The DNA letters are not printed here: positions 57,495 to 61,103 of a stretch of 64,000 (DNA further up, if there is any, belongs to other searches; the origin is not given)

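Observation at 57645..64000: HKD-nuclease/SNF2-helicase fusion tightly coupled to a large PglX/Eco57I-like adenine methyltransferase: candidate atypical defence system, cut off by the window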

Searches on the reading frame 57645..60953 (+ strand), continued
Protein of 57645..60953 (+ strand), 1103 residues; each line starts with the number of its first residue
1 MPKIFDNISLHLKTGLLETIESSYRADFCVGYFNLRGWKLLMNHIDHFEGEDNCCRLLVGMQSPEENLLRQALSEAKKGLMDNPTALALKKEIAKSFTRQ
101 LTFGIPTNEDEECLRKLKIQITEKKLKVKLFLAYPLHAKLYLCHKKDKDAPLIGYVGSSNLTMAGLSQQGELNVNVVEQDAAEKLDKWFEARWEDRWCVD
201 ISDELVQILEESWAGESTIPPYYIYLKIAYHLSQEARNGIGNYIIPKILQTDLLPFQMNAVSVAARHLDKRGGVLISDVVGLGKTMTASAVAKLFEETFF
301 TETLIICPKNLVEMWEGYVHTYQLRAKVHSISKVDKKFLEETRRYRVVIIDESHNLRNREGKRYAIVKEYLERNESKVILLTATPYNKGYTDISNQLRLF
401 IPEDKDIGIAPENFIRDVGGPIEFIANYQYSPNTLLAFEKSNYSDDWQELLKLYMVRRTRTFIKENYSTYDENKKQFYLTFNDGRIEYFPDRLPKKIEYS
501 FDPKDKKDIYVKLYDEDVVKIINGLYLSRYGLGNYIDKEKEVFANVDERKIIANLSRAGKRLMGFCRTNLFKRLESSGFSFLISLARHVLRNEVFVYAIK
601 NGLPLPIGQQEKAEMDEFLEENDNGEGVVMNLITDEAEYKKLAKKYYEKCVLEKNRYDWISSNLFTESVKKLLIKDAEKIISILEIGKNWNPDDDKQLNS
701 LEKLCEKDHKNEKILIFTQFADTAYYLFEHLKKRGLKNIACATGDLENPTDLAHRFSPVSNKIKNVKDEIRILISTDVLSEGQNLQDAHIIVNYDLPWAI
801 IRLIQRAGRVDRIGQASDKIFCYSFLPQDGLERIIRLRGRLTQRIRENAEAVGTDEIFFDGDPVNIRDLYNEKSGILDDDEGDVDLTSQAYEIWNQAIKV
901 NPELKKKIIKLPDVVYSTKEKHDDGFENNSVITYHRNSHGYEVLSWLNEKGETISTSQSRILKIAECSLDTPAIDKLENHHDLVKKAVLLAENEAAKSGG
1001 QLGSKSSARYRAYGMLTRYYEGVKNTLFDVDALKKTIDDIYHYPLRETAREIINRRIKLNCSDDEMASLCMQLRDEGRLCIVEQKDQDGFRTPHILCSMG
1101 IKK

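Call 44: list_cluster_members(proteins=[P0241, window:57645-60953:+, L001:3385-6720:+])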
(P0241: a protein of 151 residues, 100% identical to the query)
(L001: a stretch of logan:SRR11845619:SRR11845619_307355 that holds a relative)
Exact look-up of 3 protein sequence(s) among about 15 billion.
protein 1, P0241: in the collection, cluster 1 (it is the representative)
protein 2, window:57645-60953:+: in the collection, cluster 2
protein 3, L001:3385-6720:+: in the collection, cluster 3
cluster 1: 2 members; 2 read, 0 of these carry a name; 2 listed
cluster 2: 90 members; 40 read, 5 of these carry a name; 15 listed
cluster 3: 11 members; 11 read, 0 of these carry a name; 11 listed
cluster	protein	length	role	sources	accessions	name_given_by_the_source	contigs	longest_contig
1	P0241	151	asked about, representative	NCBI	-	-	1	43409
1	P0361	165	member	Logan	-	-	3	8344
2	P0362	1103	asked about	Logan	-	-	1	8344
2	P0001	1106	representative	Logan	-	-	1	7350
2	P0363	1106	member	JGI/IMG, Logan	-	superfamily II DNA or RNA helicase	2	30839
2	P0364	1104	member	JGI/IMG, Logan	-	superfamily II DNA or RNA helicase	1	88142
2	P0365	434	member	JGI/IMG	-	superfamily II DNA/RNA helicase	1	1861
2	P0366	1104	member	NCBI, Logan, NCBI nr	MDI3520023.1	MAG: hypothetical protein PWR04_11 [Anaerophaga sp.] | hypothetical protein [Anaerophaga sp.]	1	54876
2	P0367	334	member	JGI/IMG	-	superfamily II DNA/RNA helicase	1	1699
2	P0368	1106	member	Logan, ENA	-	-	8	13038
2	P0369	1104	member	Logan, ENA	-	-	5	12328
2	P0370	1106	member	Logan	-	-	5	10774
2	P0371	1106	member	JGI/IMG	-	-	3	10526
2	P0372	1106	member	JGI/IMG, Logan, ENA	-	-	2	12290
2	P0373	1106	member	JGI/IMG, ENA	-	-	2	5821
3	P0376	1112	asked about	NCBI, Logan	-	-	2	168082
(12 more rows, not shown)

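Call 45: find_encoding_contigs(protein=P0376, flank=10000, max_places=4)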
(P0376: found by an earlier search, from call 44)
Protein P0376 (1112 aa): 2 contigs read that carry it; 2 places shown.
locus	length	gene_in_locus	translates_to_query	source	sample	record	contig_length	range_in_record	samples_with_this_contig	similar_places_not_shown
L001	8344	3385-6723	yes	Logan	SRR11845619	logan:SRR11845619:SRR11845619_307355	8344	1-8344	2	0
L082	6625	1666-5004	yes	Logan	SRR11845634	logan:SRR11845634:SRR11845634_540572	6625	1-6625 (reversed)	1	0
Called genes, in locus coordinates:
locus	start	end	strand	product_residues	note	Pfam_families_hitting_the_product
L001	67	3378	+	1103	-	PF13091:PLDc_2, PF09565:RE_NgoFVII (weak), PF00176:SNF2-rel_dom (weak), PF04851:ResIII (faint), PF00176:SNF2-rel_dom (weak), PF00271:Helicase_C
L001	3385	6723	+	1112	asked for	PF20473:MmeI_Mtase, PF07669:Eco57I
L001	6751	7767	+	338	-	PF17761:DUF1016_N, PF06250:YhcG_C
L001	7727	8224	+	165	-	PF02481:DNA_processg_A (faint)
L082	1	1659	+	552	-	?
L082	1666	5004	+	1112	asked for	PF20473:MmeI_Mtase, PF07669:Eco57I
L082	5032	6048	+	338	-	PF17761:DUF1016_N, PF06250:YhcG_C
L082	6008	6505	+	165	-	PF02481:DNA_processg_A (faint)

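Call 49: find_encoding_contigs(protein=P0004, flank=10000, max_places=2)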
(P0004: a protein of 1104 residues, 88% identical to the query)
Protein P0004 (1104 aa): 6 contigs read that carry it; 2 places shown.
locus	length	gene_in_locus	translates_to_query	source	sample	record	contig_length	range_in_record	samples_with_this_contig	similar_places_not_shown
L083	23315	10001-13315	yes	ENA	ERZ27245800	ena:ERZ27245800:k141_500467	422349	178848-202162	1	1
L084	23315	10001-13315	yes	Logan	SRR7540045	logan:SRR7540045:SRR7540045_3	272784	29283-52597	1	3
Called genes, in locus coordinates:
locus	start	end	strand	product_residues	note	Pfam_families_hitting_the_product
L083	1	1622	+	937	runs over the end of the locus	PF01565:FAD_binding_4, PF02913:FAD-oxidase_C, PF12838:Fer4_7 (weak), PF13183:Fer4_8, PF13534:Fer4_17 (weak), PF02754:CCG (faint)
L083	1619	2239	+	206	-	PF22175:Ogg-HhH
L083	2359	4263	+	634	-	PF00578:AhpC-TSA, PF08534:Redoxin, PF00085:Thioredoxin (weak), PF13098:Thioredoxin_2, PF13905:Thioredoxin_8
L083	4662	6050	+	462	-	PF00206:Lyase_1, PF10415:FumaraseC_C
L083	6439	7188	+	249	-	PF17293:Arm-DNA-bind_5 (weak), PF13102:Phage_int_SAM_5, PF00589:Phage_integrase (weak)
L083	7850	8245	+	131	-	-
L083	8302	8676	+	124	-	-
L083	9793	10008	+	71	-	-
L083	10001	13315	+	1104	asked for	PF13091:PLDc_2, PF09565:RE_NgoFVII (weak), PF00176:SNF2-rel_dom (weak), PF04851:ResIII (faint), PF00176:SNF2-rel_dom (weak), PF00271:Helicase_C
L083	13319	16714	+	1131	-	PF20473:MmeI_Mtase, PF07669:Eco57I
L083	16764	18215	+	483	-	PF00383:dCMP_cyt_deam_1, PF13749:HATPase_c_4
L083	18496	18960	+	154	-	-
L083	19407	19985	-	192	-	PF00149:Metallophos (weak)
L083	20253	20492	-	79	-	-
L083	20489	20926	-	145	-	-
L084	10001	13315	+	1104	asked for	PF13091:PLDc_2, PF09565:RE_NgoFVII (weak), PF00176:SNF2-rel_dom (weak), PF04851:ResIII (faint), PF00176:SNF2-rel_dom (weak), PF00271:Helicase_C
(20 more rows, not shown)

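Call 50: find_encoding_contigs(protein=P0021, flank=10000, max_places=2)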
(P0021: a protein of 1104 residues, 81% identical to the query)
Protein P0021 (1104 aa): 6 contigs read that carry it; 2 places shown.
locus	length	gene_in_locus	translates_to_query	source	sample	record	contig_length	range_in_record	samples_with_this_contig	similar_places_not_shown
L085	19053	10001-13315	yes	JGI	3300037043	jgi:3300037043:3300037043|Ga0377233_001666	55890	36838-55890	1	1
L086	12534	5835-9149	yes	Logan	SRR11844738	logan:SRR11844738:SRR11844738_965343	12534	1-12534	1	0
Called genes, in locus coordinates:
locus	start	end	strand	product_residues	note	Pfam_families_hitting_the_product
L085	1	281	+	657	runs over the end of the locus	PF13549:ATP-grasp_5, PF08443:RimK (faint)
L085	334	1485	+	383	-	PF01979:Amidohydro_1, PF07969:Amidohydro_3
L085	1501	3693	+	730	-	PF18921:Cyanophycin_syn, PF02655:ATP-grasp_3 (faint), PF08443:RimK (faint), PF02955:GSH-S_ATP (weak), PF08245:Mur_ligase_M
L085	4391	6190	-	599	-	PF13585:CHU_C (faint), PF18962:Por_Secre_tail (weak)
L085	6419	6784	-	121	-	-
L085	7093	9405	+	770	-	PF13424:TPR_12, PF25063:ARM_TT21_C, PF13424:TPR_12, PF13424:TPR_12, PF00158:Sigma54_activat, PF14532:Sigma54_activ_2, PF25601:AAA_lid_14, PF02954:HTH_8, +11 more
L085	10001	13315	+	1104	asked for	PF13091:PLDc_2, PF09565:RE_NgoFVII (weak), PF00176:SNF2-rel_dom (weak), PF04851:ResIII (weak), PF00176:SNF2-rel_dom (weak), PF00271:Helicase_C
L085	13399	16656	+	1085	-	PF20473:MmeI_Mtase, PF07669:Eco57I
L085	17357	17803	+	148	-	PF02481:DNA_processg_A (weak)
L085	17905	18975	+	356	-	-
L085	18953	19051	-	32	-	?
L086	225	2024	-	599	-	PF13585:CHU_C (faint), PF18962:Por_Secre_tail (weak)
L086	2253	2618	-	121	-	-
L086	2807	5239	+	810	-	PF13424:TPR_12, PF25063:ARM_TT21_C, PF13424:TPR_12, PF13424:TPR_12, PF00158:Sigma54_activat, PF14532:Sigma54_activ_2, PF25601:AAA_lid_14, PF02954:HTH_8, +11 more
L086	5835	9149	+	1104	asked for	PF13091:PLDc_2, PF09565:RE_NgoFVII (weak), PF00176:SNF2-rel_dom (weak), PF04851:ResIII (weak), PF00176:SNF2-rel_dom (weak), PF00271:Helicase_C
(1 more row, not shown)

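Call 52: search_protein_families(library=pfam, proteins=[L005:6954-7439:+, L005:7439-8215:+, L009:19071-20795:+, L009:20951-22273:+, L014:8630-9322:+, L014:9329-12244:+, L024:16860-18068:+, L024:18002-18670:+, L036:16915-17916:+, L043:10673-13669:+], max_evalue=0.001)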
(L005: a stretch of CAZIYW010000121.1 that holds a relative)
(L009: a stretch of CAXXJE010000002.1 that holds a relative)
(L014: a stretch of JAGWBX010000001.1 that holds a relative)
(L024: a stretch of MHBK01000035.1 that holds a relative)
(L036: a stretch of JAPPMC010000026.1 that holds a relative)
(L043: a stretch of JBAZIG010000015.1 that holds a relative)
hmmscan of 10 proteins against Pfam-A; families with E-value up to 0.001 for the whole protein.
L005:6954-7439:+ (162 aa): 1 family
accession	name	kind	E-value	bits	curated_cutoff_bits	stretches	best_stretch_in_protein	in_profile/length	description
PF22398.1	DUF6978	-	2e-07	31.8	29.6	1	6-129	2-117/133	Family of unknown function (DUF6978)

L005:7439-8215:+ (259 aa): 1 family
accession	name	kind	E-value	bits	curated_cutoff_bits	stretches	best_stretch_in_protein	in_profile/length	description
PF08861.15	DUF1828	-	1.1e-25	90.2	22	1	32-121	1-90/91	Domain of unknown function DUF1828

L009:19071-20795:+ (575 aa): 2 families
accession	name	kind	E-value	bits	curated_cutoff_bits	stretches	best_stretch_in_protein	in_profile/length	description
PF03235.19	GmrSD_N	-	4.1e-36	125.4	33.2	1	10-225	2-199/199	GmrSD restriction endonuclease, N-terminal domain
PF07510.16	GmrSD_C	-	5.3e-22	78.6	23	1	429-566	2-136/138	GmrSD restriction endonucleases, C-terminal domain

L009:20951-22273:+ (441 aa): 2 families
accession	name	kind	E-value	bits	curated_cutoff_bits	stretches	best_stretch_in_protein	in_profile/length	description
PF13749.12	HATPase_c_4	-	4.5e-25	87.9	26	1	275-362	1-89/89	Putative ATP-dependent DNA helicase recG C-terminal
PF04326.19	SLFN_AlbA_2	-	1.4e-15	58.3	25.3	1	3-107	1-116/118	Schlafen, AlbA_2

L014:8630-9322:+ (231 aa): 0 families

L014:9329-12244:+ (972 aa): 0 families

L024:16860-18068:+ (403 aa): 6 families
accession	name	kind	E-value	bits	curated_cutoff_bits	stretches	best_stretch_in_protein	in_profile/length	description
PF13304.12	AAA_21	-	3.6e-29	103.2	27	2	257-350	211-304/304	AAA domain, putative AbiEii toxin, Type IV TA system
PF13175.12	AAA_15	-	6.9e-17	62.5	32.1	2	6-50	3-47/374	AAA ATPase domain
PF02463.25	SMC_N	-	2e-14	54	40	1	6-349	2-202/220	RecF/RecN/SMC N terminal domain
PF13476.12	AAA_23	-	1.6e-07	32.6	27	1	8-47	1-40/201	AAA domain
PF13555.12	AAA_29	-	3.4e-07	30.3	27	1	6-49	1-45/61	P-loop containing region of AAA domain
PF11398.14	DUF2813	-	3.1e-05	24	21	1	5-49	2-45/372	Protein of unknown function (DUF2813)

L024:18002-18670:+ (223 aa): 1 family
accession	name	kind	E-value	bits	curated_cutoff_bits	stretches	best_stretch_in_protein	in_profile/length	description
PF14103.11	DUF4276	-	1.4e-08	35.6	30.2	1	109-219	76-191/192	Domain of unknown function (DUF4276)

L036:16915-17916:+ (334 aa): 2 families
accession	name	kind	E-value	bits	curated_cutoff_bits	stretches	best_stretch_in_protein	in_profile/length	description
PF20296.3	MTaX1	-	1.3e-15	58.3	25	1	47-157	3-111/111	Methylase-associated X1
PF13391.12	HNH_2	-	2.7e-10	40.4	21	1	223-272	1-66/66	HNH endonuclease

L043:10673-13669:+ (999 aa): 3 families
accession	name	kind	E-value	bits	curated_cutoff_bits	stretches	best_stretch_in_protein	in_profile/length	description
PF07669.17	Eco57I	-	1.2e-20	74.8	25.3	1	429-583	1-165/171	Eco57I restriction-modification methylase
PF02384.22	N6_Mtase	-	1.8e-11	44.4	20.4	1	352-562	21-194/311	N-6 DNA Methylase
PF20473.4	MmeI_Mtase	-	2.5e-09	37.1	27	1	373-514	8-157/259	MmeI, DNA-methyltransferase domain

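Call 53: search_protein_families(library=pfam, proteins=[L043:13675-14385:+, L055:16942-17568:+, L057:16688-17455:+, L067:16806-17507:+, L069:16715-17434:+, L069:18159-19565:+, L070:11644-13182:+, L029:16798-18441:+, L029:20479-21402:+, L017:17326-18207:-], max_evalue=0.001)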
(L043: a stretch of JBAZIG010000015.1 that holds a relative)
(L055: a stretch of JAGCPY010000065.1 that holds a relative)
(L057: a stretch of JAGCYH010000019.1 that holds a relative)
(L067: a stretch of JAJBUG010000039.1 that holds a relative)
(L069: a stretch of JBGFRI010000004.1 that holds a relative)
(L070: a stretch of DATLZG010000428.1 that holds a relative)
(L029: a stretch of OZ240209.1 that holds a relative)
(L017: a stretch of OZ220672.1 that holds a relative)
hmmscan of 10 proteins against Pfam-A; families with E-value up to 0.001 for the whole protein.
L043:13675-14385:+ (237 aa): 0 families

L055:16942-17568:+ (209 aa): 1 family
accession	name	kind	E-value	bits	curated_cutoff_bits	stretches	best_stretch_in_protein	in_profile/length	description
PF01936.24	NYN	-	9.4e-11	42.8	24.2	1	5-177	1-143/145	NYN domain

L057:16688-17455:+ (256 aa): 3 families
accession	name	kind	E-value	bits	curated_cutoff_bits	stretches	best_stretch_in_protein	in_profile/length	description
PF01396.24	Zn_ribbon_Top1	-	1.3e-09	38.1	32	1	218-255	4-36/39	Topoisomerase DNA binding C4 zinc finger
PF05635.17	23S_rRNA_IVP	-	6.4e-09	36.4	33.8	1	54-97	33-74/106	23S rRNA-intervening sequence protein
PF06839.17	Zn_ribbon_GRF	-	0.00011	22.6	25.9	1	216-250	1-37/45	GRF zinc finger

L067:16806-17507:+ (234 aa): 0 families

L069:16715-17434:+ (240 aa): 1 family
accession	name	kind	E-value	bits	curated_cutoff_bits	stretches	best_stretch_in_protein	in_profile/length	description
PF12686.12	DUF3800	-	1e-12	49.4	21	1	3-201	1-149/149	Protein of unknown function (DUF3800)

L069:18159-19565:+ (469 aa): 2 families
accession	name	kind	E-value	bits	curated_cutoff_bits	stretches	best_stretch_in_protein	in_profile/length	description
PF04326.19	SLFN_AlbA_2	-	1.5e-20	74.3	25.3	1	15-125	1-117/118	Schlafen, AlbA_2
PF13749.12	HATPase_c_4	-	5.1e-19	68.5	26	1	301-387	1-88/89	Putative ATP-dependent DNA helicase recG C-terminal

L070:11644-13182:+ (513 aa): 2 families
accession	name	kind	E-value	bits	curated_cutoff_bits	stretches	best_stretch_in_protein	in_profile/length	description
PF13749.12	HATPase_c_4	-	4e-15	56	26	1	337-416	4-83/89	Putative ATP-dependent DNA helicase recG C-terminal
PF04326.19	SLFN_AlbA_2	-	4.5e-13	50.2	25.3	1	33-138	1-97/118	Schlafen, AlbA_2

L029:16798-18441:+ (548 aa): 0 families

L029:20479-21402:+ (308 aa): 0 families

L017:17326-18207:- (294 aa): 0 families

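Call 56: search_protein_families(library=padloc, proteins=[P0241, L001:6751-7764:+, L016:19146-19796:+, L020:16728-17255:+], max_evalue=0.1)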
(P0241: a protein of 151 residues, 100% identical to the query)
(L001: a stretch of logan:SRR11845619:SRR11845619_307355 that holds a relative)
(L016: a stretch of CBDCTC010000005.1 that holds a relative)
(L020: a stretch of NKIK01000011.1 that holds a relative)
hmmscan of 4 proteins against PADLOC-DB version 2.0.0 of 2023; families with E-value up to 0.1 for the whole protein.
P0241 (151 aa): 2 families
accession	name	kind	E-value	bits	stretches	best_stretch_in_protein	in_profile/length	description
PDLC03927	PsyrA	-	2.7e-11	41.3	1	4-147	123-267/398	-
PDLC04078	SIR2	-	0.0076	14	1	24-112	65-152/171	-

L001:6751-7764:+ (338 aa): 33 families (the best 25 are shown)
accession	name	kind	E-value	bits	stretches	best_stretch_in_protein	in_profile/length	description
PDLC04822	PDC-S02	-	3.3e-141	468.1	1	5-293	4-293/294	-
PDLC04807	PDC-S02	-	1.2e-119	397.6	1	1-331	4-345/351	-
PDLC04795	PDC-S02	-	8.6e-86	286.3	1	9-324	22-343/357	-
PDLC04831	PDC-S02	-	6.3e-85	283.7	1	1-324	1-340/346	-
PDLC04810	PDC-S02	-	1.4e-79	265.9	1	3-333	3-348/355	-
PDLC04803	PDC-S02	-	5.2e-75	250.6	1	75-326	5-259/269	-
PDLC04817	PDC-S02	-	1e-70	236.5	2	10-198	7-206/286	-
PDLC04825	PDC-S02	-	4.7e-54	181.2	1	9-158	12-161/193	-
PDLC04820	PDC-S02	-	1.3e-53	180.3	1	12-324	27-319/332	-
PDLC04827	PDC-S02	-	1.1e-49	167.2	1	2-223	2-230/234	-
PDLC04813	PDC-S02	-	1.4e-49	166.3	1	170-324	6-161/175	-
PDLC04821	PDC-S02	-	5.6e-44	147.5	1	1-130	1-129/133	-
PDLC04826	PDC-S02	-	1.1e-36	124.6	1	3-212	3-217/222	-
PDLC04812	PDC-S02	-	6.6e-34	115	1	6-153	5-148/151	-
PDLC01464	PD_DExK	-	7.8e-34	114.8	1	110-245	1-126/126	"CAS-I,CAS-II,CAS-III,CAS-IV,CAS-V,CAS-VI; associated"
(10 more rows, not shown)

L016:19146-19796:+ (217 aa): 1 family
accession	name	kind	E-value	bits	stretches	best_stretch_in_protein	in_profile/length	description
PDLC03927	PsyrA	-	1.1e-13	49.1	1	40-208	122-294/398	-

L020:16728-17255:+ (176 aa): 2 families
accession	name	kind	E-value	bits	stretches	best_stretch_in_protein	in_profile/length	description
PDLC03927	PsyrA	-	1.5e-18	65.2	1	13-150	109-245/398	-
PDLC03961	ShosA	-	9.4e-05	19.8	1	28-151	107-232/303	-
